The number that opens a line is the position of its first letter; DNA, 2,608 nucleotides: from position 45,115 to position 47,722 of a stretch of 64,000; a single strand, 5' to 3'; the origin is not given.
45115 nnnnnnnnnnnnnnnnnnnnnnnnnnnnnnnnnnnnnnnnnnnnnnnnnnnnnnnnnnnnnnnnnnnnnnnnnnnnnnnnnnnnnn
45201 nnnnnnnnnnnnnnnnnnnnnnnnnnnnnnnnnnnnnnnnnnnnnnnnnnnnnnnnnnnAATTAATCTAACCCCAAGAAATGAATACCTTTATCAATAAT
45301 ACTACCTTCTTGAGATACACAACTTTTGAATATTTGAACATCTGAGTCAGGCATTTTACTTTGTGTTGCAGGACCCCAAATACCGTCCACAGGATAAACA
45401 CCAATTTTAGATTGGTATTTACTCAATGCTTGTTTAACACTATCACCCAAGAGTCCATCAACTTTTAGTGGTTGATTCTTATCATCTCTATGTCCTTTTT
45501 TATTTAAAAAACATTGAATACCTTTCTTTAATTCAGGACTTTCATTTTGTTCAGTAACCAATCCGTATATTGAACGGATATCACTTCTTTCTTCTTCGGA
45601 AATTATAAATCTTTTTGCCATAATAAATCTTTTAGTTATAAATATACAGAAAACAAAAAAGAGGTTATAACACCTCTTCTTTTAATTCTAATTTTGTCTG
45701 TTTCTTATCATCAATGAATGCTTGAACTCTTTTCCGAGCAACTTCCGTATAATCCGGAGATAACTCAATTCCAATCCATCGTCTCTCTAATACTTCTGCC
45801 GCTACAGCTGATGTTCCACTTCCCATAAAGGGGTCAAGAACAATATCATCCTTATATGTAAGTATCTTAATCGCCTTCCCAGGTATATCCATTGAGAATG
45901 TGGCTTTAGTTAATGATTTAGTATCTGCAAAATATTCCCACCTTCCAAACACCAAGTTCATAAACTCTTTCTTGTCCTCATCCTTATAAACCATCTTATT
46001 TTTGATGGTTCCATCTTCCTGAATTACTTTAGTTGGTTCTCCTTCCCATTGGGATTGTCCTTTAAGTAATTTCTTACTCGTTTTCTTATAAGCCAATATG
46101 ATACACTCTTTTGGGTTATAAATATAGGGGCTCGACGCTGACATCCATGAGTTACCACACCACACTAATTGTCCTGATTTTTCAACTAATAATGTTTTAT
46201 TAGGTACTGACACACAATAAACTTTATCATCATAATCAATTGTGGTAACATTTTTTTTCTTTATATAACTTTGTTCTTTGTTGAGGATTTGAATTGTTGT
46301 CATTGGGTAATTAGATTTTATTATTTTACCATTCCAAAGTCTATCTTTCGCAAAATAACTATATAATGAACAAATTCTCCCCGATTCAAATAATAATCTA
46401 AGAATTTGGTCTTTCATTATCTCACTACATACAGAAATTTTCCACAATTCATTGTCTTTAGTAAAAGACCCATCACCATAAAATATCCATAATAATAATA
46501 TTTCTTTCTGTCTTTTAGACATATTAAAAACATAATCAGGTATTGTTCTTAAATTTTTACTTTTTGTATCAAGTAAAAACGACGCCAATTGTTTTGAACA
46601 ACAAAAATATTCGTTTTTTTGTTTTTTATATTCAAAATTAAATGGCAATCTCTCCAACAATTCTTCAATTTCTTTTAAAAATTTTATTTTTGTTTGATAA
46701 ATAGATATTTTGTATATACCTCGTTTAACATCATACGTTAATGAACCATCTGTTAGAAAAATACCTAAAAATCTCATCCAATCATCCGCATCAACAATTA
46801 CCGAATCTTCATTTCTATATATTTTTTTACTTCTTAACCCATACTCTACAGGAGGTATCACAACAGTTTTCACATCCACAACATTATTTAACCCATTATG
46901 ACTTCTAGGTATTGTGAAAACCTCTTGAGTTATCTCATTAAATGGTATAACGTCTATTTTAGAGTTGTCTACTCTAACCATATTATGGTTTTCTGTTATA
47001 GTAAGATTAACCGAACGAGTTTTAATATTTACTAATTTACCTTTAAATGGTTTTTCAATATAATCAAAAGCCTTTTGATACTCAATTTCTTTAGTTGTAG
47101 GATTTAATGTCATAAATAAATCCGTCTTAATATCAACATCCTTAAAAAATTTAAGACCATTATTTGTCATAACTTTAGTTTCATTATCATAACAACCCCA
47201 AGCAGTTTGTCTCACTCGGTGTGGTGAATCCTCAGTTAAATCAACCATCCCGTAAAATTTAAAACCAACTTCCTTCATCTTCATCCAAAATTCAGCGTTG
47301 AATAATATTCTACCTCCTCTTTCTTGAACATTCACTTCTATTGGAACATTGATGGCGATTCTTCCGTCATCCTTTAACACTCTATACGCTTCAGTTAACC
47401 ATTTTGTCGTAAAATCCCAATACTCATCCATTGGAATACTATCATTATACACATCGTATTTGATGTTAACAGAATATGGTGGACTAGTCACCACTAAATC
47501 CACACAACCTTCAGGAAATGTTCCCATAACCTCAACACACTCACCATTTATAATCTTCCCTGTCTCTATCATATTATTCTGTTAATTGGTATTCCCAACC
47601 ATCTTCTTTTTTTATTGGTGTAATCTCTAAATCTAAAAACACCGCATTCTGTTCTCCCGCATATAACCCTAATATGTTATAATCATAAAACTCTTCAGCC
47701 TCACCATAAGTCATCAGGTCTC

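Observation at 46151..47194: An intein with a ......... homing endonuclease splits an orphan DNA methyltransferase.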

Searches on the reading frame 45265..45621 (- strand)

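Call 60: search_protein_families(library=padloc, proteins=[window:45265-45621:-], max_evalue=0.01)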
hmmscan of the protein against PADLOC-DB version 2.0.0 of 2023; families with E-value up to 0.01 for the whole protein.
window:45265-45621:- (119 aa): 0 families

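Call 61: search_protein_families(library=phrogs, proteins=[window:45265-45621:-], max_evalue=0.001)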
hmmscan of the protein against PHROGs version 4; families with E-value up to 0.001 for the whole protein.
window:45265-45621:- (119 aa): 2 families
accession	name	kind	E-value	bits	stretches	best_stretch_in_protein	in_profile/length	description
phrog_2649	-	lysis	4.6e-09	37.5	1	30-94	182-239/261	endolysin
phrog_1493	-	lysis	0.00049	20.4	1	38-92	256-307/394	endolysin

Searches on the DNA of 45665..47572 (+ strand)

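Call 7: search_dna_similar(query=window:45665-47572:+, collection=phages, mode=near, max_rows=20)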
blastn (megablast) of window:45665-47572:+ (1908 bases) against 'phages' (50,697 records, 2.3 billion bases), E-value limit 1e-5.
No match.
